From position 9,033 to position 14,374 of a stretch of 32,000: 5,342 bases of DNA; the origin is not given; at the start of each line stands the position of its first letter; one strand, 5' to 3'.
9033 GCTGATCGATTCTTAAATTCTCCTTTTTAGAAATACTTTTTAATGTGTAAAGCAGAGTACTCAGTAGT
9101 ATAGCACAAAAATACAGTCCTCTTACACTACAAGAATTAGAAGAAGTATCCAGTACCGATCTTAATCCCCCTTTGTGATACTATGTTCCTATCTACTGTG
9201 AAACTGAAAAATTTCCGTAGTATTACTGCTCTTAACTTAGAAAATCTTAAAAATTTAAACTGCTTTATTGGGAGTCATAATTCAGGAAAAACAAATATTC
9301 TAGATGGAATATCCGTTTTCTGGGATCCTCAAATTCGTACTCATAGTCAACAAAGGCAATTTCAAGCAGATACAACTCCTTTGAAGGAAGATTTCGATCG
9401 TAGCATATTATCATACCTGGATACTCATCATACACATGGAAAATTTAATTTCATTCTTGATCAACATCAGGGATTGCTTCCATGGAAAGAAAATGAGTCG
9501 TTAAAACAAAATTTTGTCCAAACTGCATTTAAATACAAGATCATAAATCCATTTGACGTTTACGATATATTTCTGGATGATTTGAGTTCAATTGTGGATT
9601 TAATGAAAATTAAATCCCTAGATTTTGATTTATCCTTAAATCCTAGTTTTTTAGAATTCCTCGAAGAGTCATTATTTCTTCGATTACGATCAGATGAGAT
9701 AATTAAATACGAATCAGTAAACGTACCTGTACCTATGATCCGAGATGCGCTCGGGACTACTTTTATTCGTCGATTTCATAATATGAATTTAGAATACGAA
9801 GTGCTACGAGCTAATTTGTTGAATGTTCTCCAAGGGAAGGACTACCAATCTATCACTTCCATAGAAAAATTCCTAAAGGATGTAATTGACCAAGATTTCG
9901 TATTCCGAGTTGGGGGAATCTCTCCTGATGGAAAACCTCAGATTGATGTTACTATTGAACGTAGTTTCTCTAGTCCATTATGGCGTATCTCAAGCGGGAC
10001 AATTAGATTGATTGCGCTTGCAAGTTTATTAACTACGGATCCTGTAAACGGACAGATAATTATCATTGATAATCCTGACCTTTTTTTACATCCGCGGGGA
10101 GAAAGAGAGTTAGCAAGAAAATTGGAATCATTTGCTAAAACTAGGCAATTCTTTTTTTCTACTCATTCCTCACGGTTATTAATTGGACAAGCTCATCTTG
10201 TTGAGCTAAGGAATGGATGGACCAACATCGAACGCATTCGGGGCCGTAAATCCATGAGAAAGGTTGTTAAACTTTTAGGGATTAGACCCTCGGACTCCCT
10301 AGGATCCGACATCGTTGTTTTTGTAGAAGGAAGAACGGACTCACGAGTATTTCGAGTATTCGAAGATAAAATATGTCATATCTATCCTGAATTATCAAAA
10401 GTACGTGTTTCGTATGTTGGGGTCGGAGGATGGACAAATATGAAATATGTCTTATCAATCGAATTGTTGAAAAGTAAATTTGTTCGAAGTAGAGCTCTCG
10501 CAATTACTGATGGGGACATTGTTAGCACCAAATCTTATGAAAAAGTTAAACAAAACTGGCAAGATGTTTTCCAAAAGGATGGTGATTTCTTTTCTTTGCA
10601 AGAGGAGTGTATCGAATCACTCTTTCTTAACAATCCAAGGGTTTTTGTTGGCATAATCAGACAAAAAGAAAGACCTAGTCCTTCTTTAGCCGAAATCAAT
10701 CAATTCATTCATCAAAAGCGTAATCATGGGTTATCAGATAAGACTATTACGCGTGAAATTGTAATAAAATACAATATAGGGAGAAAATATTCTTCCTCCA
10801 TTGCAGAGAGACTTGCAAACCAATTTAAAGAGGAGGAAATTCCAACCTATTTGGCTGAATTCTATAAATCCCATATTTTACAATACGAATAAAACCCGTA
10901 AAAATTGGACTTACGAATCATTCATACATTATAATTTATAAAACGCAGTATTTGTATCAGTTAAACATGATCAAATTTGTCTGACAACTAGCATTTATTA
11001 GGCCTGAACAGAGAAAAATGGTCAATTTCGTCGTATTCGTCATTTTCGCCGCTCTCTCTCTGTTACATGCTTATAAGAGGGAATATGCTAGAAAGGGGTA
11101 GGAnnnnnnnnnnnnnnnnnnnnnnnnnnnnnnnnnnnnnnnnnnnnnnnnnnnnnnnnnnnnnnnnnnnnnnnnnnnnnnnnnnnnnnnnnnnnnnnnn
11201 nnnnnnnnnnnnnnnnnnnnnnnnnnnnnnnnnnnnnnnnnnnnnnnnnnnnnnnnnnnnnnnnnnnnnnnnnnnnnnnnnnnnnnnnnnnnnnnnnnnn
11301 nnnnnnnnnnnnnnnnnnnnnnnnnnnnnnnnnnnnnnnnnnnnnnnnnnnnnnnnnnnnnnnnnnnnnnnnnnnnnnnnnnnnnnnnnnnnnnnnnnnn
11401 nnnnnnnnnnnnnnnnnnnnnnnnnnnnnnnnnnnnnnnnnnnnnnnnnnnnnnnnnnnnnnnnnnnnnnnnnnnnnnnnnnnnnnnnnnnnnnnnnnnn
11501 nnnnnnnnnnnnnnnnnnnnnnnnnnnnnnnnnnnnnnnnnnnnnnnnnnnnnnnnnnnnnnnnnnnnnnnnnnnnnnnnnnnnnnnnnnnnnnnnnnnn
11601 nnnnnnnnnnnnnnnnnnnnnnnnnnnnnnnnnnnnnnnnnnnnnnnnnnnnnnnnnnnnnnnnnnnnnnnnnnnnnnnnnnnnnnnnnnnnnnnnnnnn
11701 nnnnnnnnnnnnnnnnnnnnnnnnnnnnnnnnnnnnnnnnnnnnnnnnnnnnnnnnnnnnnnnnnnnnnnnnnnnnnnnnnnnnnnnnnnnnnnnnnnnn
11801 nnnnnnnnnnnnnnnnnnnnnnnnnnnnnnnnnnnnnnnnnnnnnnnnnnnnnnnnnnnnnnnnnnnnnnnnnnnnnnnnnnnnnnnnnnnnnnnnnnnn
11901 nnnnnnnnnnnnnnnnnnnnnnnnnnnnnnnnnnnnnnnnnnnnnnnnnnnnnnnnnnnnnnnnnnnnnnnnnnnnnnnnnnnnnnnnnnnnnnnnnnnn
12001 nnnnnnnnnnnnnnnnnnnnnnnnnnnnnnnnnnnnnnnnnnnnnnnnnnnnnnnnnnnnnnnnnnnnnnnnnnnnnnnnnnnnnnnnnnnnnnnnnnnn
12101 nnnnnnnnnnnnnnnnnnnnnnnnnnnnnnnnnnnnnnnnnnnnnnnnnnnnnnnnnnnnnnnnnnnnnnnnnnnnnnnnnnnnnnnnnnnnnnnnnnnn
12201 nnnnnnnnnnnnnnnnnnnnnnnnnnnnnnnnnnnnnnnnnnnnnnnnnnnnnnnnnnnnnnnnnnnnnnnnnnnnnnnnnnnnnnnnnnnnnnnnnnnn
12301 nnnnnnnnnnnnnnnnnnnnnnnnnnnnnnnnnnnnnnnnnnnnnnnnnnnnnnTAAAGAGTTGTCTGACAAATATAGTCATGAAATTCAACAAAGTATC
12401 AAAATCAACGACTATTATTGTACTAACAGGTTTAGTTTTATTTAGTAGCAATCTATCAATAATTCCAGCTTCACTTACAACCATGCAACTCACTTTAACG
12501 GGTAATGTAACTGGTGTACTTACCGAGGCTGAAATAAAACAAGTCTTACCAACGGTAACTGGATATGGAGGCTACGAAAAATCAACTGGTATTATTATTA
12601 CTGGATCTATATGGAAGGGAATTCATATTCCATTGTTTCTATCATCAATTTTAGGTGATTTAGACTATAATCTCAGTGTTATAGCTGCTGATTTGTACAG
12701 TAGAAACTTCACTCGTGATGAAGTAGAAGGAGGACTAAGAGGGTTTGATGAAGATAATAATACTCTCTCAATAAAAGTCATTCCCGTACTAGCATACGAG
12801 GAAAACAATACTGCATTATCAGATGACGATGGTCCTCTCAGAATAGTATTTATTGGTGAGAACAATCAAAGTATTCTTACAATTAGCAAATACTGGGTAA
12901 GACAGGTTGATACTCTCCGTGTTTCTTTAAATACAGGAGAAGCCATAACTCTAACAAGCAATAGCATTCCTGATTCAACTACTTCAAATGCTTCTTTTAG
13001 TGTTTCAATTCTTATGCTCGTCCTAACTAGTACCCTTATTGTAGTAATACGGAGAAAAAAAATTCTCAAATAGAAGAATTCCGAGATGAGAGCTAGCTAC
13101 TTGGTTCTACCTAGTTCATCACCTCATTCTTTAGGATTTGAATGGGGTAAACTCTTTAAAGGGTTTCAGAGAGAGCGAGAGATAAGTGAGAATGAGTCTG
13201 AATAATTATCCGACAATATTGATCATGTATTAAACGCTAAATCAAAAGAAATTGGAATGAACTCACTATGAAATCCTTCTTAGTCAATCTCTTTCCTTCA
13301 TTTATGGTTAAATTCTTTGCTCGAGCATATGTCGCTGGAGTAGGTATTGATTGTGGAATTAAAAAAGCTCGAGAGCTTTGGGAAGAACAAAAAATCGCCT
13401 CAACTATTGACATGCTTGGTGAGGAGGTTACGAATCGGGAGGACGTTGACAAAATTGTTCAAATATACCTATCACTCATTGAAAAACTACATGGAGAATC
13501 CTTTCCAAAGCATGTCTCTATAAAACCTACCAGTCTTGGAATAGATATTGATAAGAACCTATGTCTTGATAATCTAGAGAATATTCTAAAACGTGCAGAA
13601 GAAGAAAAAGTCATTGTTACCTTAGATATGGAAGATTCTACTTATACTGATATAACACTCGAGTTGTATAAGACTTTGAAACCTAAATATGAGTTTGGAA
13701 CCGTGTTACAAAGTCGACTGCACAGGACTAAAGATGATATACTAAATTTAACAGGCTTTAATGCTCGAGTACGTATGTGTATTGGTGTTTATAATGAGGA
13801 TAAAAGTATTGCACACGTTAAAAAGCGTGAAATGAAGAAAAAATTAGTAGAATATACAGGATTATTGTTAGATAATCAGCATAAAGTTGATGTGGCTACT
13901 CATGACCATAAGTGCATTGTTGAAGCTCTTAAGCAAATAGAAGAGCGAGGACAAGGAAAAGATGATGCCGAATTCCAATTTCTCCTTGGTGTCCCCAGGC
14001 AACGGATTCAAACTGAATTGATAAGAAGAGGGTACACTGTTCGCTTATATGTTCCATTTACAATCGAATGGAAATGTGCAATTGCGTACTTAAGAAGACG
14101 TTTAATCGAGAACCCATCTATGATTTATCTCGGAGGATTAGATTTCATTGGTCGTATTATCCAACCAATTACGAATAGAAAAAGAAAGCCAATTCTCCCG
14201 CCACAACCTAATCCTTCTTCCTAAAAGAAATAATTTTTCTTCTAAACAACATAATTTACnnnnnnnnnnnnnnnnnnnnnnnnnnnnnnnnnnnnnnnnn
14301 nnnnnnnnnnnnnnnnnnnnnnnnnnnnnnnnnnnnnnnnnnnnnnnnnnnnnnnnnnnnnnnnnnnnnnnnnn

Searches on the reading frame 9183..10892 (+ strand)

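Call 84: search_protein_families(library=pfam, proteins=[window:9183-10892:+])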
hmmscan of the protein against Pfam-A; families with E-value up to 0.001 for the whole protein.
window:9183-10892:+ (569 aa): 5 families
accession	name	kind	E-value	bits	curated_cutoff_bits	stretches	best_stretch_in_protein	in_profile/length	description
PF13304.12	AAA_21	-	3.8e-18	67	27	1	260-333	229-303/304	AAA domain, putative AbiEii toxin, Type IV TA system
PF13175.12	AAA_15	-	1.3e-16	61.6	32.1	1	1-331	1-372/374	AAA ATPase domain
PF02463.25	SMC_N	-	6.9e-09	35.9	40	1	3-340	2-209/220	RecF/RecN/SMC N terminal domain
PF13476.12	AAA_23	-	6.4e-05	24.1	27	1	6-46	2-42/201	AAA domain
PF20469.4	OLD-like_TOPRIM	-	7.2e-05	23.7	23.2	1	375-445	3-67/67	Overcoming lysogenization defect protein-like, TOPRIM domain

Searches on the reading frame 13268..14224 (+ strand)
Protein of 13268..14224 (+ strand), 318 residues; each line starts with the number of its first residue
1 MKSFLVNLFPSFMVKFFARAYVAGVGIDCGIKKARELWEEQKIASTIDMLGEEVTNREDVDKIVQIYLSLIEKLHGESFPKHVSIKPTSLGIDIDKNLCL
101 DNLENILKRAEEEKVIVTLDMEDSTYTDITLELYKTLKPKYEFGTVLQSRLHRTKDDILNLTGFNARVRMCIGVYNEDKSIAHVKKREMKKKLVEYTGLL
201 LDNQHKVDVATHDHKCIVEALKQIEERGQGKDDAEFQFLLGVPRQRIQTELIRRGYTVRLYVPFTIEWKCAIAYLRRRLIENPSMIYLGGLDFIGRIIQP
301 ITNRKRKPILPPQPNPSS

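Call 3: search_protein_families(library=pfam, proteins=[window:13268-14224:+])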
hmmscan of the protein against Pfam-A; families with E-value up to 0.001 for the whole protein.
window:13268-14224:+ (318 aa): 1 family
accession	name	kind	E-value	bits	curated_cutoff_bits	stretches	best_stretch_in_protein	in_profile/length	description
PF01619.24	Pro_dh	-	3.9e-28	99.2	27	2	34-169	5-140/278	Proline dehydrogenase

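Call 4: search_protein_families(library=ncbifam, proteins=[window:13268-14224:+])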
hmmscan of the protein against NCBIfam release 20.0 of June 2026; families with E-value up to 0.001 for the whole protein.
window:13268-14224:+ (318 aa): 2 families
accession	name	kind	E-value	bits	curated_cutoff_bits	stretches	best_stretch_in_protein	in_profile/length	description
NF045947.1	ProDh_Thermus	equivalog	1.4e-57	195.2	500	1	16-288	30-299/307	proline dehydrogenase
NF008869.0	PRK11904.1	equivalog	1.3e-10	39.8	747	1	14-158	173-335/1042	bifunctional proline dehydrogenase/L-glutamate gamma-semialdehyde dehydrogenase PutA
